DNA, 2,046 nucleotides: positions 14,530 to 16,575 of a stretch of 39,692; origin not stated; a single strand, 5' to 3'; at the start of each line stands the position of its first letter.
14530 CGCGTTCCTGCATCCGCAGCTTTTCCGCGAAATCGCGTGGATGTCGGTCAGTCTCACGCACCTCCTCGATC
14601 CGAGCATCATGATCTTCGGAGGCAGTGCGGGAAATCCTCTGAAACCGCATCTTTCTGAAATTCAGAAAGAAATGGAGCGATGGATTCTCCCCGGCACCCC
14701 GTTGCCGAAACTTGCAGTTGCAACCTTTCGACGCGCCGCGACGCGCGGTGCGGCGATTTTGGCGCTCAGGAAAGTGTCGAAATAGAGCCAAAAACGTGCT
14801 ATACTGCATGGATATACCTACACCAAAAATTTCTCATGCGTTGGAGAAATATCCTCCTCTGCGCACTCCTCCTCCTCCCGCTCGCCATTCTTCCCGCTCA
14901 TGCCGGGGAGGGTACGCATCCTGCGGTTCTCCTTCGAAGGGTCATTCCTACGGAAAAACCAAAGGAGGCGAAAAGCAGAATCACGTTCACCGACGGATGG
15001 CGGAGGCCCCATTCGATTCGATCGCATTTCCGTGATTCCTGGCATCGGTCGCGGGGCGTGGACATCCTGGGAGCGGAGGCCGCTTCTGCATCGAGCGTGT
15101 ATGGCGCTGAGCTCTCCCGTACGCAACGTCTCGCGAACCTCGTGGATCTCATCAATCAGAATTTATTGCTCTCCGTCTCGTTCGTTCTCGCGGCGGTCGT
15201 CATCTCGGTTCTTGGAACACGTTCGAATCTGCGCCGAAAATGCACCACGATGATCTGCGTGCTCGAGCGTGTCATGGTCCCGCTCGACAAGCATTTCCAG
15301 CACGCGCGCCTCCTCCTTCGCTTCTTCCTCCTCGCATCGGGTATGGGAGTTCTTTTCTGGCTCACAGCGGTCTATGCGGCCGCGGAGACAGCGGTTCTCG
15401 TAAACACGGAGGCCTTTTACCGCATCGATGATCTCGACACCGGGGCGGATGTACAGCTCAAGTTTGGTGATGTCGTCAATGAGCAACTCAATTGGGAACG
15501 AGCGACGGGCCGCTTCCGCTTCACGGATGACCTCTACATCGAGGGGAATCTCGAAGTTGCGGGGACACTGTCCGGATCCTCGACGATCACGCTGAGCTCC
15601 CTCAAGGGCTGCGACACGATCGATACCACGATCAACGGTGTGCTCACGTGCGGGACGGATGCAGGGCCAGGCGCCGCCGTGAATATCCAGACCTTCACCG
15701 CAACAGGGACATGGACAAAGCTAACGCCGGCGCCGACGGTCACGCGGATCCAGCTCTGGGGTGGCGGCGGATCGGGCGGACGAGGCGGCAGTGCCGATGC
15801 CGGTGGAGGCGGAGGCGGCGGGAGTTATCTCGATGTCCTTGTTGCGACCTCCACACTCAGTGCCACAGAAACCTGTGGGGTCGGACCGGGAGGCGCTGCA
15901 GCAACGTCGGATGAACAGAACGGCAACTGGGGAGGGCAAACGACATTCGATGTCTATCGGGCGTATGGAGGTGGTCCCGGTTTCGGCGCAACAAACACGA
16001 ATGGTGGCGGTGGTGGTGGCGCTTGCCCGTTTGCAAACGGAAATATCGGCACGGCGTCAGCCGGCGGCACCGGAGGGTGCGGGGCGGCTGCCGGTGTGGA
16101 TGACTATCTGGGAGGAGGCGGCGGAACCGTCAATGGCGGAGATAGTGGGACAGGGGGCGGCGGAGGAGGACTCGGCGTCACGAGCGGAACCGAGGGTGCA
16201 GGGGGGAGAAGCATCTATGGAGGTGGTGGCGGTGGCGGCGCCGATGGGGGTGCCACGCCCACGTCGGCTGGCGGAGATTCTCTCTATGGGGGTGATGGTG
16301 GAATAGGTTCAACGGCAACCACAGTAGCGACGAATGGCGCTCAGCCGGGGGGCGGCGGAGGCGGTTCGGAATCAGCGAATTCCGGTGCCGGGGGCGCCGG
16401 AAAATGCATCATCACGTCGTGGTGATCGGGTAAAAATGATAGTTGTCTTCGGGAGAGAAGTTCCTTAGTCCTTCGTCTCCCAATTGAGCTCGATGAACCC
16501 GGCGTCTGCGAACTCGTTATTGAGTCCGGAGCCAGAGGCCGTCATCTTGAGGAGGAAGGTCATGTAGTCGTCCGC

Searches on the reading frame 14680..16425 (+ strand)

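Call 31: search_protein_families(library=pfam, proteins=[window:14680-16425:+], max_evalue=0.0001)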
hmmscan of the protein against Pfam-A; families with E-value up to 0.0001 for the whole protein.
window:14680-16425:+ (581 aa): 1 family
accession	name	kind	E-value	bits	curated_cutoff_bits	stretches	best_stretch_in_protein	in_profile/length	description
PF21722.4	Gly_rich_2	-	2.1e-09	38.2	24.3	1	341-579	2-224/226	Glycine-rich domain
